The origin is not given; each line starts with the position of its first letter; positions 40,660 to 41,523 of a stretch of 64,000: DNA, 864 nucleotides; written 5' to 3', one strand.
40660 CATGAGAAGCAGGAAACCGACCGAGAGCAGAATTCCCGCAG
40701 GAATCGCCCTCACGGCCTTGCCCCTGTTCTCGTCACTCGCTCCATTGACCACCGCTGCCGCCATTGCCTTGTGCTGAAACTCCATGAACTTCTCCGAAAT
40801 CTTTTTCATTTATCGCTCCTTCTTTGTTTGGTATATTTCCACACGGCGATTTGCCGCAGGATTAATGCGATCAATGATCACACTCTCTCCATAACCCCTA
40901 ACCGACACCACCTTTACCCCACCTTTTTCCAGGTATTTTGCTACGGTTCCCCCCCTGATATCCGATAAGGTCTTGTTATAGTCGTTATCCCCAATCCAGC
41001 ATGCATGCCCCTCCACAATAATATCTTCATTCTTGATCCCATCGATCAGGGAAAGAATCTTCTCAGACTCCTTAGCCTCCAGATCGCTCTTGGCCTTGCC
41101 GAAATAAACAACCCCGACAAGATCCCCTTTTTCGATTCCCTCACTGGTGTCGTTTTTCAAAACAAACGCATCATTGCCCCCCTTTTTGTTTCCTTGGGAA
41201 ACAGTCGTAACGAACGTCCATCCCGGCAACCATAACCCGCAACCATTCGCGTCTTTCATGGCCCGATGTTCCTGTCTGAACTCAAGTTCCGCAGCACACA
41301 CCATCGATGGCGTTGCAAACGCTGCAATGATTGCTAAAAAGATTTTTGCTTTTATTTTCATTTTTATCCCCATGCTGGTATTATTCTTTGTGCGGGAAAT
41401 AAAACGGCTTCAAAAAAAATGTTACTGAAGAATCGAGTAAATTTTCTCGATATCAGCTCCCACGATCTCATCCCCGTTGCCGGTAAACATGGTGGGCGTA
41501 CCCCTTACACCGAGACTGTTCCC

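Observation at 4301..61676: A conserved ~45-bp upstream element at 10 loci (≥11 copies) looks like an element-specific, activator-dependent promoter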

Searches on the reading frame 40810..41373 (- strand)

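Call 8: search_protein_families(library=pfam, proteins=[window:40810-41373:-], max_evalue=0.01)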
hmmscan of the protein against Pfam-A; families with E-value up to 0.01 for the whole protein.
window:40810-41373:- (187 aa): 1 family
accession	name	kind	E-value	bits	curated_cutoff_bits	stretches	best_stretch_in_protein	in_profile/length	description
PF00691.25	OmpA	-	3.6e-10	40.5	27.2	1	90-172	1-90/98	OmpA family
